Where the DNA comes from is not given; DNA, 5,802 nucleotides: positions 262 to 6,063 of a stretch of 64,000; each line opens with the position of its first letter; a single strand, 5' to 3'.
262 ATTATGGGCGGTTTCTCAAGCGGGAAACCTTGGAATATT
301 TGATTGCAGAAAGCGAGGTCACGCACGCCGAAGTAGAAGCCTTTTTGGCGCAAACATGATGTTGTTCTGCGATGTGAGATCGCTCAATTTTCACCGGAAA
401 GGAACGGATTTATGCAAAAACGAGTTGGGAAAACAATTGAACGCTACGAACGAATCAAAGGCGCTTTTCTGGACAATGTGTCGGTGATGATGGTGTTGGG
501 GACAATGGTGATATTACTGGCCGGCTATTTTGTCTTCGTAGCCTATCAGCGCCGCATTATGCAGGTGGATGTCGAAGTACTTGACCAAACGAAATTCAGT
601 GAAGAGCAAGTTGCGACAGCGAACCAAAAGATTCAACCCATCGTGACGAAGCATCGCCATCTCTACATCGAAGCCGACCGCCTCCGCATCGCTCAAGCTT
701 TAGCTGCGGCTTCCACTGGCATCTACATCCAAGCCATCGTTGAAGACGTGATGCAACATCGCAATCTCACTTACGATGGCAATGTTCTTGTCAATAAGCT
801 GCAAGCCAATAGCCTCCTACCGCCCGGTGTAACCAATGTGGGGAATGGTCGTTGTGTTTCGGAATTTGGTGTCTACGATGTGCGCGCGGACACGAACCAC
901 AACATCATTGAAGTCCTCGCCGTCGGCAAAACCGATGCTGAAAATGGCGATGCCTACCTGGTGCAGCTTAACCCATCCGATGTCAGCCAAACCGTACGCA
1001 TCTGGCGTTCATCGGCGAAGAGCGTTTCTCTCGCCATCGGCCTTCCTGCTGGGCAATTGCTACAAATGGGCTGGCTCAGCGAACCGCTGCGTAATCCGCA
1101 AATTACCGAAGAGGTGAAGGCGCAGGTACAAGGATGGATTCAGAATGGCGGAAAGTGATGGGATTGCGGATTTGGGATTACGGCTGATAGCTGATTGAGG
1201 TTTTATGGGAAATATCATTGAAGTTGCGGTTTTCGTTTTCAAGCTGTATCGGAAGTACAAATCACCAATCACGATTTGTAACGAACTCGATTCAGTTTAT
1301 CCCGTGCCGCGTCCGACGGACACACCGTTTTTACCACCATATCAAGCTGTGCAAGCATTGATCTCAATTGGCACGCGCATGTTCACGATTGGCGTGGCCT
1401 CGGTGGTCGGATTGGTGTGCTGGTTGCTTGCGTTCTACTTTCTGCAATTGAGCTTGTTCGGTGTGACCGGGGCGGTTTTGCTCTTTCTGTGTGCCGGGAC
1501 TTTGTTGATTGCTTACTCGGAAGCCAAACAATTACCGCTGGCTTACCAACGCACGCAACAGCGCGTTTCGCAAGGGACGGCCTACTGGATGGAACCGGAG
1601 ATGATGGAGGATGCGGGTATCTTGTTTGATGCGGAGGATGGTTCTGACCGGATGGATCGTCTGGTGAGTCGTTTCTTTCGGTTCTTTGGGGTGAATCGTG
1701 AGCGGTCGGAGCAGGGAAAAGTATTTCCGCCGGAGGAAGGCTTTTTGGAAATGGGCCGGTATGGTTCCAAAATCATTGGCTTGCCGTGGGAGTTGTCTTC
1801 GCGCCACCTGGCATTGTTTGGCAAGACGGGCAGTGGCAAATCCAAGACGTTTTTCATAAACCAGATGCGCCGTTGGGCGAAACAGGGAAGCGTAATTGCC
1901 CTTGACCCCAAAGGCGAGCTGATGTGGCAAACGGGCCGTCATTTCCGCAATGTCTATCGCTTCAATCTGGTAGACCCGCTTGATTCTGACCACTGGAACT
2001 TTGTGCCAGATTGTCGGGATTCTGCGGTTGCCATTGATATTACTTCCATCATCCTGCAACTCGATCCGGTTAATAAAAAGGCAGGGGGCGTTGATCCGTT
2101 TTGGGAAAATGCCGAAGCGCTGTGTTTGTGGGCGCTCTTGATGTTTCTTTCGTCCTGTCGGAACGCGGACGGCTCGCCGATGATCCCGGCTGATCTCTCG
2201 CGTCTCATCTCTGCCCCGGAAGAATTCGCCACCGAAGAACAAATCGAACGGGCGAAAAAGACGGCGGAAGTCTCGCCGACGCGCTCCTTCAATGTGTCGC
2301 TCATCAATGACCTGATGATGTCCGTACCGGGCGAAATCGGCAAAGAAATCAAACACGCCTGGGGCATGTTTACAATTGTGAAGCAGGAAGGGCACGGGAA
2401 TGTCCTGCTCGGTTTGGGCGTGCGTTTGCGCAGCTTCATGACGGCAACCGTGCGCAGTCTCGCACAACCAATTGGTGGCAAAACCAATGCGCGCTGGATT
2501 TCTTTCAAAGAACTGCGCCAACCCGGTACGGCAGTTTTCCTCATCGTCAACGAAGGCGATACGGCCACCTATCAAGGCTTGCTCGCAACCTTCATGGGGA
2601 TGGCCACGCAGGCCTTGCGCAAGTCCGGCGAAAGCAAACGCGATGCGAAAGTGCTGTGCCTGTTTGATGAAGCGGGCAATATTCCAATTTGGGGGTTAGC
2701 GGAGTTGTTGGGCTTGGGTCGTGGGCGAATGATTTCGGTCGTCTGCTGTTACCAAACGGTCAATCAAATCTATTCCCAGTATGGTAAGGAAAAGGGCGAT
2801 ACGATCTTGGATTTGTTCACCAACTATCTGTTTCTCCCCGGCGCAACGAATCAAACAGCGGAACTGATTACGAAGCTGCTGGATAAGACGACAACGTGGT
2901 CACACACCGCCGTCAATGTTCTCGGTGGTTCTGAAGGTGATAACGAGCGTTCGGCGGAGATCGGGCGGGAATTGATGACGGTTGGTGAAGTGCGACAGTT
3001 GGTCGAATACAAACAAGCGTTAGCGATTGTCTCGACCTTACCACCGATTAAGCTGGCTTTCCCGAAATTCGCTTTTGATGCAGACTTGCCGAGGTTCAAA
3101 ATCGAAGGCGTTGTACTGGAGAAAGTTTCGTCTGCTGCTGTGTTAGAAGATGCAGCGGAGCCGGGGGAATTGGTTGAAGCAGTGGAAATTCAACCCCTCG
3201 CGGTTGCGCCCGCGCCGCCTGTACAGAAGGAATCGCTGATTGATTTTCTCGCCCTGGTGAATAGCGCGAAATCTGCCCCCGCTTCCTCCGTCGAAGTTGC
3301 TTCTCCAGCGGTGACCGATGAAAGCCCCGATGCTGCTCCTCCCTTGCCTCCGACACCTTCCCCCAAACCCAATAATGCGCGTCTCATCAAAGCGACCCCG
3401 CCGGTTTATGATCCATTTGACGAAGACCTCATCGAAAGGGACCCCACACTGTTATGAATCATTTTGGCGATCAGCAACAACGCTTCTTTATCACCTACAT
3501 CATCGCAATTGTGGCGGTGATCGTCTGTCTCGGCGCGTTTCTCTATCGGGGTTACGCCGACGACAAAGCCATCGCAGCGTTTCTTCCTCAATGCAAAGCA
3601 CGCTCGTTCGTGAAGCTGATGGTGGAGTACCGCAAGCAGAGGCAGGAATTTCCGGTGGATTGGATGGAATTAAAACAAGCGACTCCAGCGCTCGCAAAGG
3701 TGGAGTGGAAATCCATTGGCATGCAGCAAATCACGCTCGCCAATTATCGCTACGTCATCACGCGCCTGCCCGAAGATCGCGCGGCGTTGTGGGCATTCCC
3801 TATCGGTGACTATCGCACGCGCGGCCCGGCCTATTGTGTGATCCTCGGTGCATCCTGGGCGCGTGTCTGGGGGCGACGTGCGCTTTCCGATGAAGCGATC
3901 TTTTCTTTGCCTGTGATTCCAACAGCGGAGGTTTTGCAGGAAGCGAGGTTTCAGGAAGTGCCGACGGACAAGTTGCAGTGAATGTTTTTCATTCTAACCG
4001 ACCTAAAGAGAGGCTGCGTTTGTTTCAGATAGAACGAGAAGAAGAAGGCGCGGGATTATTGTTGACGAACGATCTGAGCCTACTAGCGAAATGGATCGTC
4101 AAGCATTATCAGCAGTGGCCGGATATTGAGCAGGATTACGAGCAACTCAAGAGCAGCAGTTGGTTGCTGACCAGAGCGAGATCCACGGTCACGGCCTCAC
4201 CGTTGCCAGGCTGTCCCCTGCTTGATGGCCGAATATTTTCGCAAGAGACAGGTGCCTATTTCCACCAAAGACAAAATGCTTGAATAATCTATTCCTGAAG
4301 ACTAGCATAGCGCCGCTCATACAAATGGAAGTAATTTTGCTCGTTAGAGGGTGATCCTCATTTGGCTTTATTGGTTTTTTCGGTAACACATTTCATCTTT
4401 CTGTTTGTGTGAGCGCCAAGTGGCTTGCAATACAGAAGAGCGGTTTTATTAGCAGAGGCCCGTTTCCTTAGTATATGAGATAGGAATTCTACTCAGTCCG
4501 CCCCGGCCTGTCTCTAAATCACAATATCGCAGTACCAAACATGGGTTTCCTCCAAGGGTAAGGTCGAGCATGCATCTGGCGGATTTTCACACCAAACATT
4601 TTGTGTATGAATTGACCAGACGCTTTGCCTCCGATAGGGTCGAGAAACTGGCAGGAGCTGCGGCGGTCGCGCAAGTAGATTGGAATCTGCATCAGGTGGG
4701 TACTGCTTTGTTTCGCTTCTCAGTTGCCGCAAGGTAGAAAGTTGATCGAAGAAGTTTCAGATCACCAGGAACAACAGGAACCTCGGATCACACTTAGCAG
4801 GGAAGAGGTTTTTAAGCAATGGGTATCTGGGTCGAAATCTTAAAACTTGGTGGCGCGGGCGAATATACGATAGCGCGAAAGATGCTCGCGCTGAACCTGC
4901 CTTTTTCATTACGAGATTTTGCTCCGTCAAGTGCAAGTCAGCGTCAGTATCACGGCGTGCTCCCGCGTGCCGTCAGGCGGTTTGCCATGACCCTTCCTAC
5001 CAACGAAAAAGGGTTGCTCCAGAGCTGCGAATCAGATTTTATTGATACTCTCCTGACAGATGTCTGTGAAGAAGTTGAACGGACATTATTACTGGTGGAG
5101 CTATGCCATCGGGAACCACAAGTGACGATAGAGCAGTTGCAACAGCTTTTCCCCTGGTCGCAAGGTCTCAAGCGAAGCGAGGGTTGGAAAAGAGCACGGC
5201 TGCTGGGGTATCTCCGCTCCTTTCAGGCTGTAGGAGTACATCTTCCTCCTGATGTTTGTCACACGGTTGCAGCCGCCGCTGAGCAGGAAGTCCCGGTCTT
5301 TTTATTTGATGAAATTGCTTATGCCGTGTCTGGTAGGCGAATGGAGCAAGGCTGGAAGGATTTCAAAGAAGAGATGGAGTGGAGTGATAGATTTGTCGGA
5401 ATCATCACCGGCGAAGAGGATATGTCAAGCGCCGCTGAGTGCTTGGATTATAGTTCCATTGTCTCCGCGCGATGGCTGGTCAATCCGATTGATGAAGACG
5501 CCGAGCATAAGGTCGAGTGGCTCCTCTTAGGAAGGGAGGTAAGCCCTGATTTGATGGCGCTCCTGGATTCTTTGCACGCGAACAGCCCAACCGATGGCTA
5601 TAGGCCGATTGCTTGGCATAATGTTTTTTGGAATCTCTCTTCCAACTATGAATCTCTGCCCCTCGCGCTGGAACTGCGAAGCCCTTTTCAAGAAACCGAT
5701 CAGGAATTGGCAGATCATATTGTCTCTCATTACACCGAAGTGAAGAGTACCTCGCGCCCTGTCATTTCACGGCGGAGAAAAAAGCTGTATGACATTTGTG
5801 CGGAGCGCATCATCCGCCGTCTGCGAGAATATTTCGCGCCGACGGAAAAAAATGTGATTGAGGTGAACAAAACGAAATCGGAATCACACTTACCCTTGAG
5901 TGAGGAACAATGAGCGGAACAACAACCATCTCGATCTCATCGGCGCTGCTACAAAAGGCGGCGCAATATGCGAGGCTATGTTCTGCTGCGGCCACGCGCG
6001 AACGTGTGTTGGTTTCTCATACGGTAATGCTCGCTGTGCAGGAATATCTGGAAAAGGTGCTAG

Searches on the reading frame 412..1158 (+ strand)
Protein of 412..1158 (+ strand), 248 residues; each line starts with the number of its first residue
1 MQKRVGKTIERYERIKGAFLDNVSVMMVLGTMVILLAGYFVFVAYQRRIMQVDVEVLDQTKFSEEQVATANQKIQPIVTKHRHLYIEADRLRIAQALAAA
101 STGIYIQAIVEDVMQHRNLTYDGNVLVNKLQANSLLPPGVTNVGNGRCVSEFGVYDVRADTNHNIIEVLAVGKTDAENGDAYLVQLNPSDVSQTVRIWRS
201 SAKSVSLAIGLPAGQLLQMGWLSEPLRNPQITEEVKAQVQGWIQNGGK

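Call 93: search_protein_families(library=ncbifam, proteins=[window:412-1158:+], max_evalue=0.01)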
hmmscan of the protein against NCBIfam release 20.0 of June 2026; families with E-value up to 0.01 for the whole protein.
window:412-1158:+ (248 aa): 1 family
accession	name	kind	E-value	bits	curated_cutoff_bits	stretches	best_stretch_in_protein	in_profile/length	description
TIGR03051.1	PS_I_psaG_plant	equivalog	0.0024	18.3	104.55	0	29-62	4-39/89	photosystem I reaction center subunit V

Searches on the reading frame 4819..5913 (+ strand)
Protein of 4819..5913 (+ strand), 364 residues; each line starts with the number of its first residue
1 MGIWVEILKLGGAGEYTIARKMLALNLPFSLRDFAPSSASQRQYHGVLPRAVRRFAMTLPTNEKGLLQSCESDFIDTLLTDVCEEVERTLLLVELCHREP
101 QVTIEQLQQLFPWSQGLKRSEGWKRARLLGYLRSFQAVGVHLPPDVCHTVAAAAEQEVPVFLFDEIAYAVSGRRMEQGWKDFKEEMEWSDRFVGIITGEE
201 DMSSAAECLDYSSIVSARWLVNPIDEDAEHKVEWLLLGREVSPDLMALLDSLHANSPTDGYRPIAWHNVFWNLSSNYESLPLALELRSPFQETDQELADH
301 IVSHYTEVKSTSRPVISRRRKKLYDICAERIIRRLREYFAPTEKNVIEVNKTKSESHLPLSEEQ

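Call 93: search_protein_families(library=ncbifam, proteins=[window:4819-5913:+], max_evalue=0.01)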
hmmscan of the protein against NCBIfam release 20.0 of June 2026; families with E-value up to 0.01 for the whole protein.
window:4819-5913:+ (364 aa): 1 family
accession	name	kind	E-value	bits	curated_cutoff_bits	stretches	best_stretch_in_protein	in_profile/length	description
TIGR00525.1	folB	equivalog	0.0079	16.7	72.15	0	288-353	37-100/116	dihydroneopterin aldolase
